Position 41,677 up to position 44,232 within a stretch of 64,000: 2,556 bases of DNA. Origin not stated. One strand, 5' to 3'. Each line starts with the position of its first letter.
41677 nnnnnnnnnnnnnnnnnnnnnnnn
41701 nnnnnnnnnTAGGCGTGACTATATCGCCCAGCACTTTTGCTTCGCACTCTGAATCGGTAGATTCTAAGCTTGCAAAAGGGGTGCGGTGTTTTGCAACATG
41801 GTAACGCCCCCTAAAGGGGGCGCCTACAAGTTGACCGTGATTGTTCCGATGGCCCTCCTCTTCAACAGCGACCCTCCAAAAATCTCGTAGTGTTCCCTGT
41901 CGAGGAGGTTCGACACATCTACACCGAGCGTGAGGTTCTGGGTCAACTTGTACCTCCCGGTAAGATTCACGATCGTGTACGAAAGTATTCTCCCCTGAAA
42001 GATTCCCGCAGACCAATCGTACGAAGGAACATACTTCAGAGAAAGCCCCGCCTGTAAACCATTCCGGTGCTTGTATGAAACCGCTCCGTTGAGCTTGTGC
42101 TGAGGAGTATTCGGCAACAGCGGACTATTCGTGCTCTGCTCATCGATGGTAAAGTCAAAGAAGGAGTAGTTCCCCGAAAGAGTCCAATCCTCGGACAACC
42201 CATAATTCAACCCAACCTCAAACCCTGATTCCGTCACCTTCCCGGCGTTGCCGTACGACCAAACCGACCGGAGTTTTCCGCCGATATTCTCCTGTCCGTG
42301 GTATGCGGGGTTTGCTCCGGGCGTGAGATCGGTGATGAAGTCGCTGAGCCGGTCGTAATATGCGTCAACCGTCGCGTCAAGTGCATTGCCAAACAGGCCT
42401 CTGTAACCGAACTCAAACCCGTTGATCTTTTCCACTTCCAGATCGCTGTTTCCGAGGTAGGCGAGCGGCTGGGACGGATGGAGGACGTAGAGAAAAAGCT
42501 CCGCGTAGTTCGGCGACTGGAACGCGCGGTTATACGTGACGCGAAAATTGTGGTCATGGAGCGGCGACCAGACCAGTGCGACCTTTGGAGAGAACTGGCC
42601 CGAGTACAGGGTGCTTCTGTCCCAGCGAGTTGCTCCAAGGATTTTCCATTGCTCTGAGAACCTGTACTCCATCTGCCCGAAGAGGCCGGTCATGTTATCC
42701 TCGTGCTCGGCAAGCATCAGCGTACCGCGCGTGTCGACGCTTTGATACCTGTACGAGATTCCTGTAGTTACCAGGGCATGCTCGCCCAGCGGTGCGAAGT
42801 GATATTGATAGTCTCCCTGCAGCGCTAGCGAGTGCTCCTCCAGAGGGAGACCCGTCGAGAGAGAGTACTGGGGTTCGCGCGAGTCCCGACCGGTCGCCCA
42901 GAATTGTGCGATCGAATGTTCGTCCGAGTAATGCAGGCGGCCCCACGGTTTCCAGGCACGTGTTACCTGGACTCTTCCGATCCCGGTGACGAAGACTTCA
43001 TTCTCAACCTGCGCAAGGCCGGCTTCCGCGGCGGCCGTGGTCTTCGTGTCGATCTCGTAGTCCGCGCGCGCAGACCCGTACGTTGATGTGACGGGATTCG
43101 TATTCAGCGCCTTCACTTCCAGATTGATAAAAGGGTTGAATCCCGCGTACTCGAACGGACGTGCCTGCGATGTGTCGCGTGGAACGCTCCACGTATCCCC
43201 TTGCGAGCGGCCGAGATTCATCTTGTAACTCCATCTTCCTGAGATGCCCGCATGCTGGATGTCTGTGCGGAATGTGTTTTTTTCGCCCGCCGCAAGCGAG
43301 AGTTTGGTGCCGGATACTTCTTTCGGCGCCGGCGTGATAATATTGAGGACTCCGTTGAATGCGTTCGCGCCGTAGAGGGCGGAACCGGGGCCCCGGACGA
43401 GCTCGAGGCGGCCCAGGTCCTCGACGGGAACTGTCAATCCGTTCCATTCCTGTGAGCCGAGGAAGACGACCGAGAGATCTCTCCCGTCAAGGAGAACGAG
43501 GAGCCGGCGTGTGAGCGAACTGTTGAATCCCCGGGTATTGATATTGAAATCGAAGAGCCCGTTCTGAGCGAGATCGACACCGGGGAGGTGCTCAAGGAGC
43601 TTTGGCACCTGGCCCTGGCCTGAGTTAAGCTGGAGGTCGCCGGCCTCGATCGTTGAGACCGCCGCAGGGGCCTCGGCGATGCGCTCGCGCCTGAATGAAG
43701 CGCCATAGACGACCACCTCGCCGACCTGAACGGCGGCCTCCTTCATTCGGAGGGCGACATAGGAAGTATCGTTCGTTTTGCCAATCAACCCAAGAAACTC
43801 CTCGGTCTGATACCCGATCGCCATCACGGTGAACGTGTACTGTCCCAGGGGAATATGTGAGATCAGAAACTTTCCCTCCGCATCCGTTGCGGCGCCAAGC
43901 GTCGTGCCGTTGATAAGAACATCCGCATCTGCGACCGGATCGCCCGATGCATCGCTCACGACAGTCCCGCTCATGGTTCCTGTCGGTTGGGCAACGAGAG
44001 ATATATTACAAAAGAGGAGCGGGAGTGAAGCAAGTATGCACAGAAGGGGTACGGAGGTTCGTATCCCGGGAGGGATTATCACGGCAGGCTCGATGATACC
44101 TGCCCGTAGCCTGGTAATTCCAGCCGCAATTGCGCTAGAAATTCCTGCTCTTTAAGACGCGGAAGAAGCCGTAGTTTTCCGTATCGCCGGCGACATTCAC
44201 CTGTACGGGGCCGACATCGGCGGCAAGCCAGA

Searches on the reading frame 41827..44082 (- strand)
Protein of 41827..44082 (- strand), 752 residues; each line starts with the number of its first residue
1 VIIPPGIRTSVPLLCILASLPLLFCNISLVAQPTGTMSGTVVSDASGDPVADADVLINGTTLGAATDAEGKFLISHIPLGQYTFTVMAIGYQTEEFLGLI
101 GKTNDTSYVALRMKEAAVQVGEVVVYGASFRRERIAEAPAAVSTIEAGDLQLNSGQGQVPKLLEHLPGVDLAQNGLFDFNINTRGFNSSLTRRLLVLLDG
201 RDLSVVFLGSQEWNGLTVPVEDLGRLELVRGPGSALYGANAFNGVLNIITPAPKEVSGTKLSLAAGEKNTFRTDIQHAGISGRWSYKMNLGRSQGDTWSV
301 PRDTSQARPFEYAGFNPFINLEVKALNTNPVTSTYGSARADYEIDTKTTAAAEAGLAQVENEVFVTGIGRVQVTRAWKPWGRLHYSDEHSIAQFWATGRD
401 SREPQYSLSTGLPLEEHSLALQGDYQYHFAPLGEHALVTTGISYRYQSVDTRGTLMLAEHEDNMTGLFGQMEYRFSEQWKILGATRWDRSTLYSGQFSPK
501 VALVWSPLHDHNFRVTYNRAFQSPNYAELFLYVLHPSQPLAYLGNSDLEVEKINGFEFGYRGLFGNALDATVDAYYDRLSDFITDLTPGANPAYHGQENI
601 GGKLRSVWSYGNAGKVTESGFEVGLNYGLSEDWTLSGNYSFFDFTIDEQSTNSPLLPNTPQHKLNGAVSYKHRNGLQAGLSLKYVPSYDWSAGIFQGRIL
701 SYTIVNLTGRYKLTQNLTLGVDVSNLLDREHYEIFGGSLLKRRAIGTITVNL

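Call 19: search_protein_families(library=pfam, proteins=[window:41827-44082:-])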
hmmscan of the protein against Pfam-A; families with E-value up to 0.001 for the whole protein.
window:41827-44082:- (752 aa): 5 families
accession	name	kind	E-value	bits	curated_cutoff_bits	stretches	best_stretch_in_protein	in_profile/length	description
PF00593.30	TonB_dep_Rec_b-barrel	-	1.5e-45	157.3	27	1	309-726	18-436/436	TonB dependent receptor-like, beta-barrel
PF13715.12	CarbopepD_reg_2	-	2.5e-18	66.3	32.2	1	38-125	2-88/88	CarboxypepD_reg-like domain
PF07715.20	Plug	-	5.7e-17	62.6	23.9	1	136-245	3-107/107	TonB-dependent Receptor Plug Domain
PF14905.12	OMP_b-brl_3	-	2.4e-15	57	27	1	495-731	157-378/408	Outer membrane protein beta-barrel family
PF13620.12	CarboxypepD_reg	-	4e-14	53.2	32.3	1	36-111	1-79/82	Carboxypeptidase regulatory-like domain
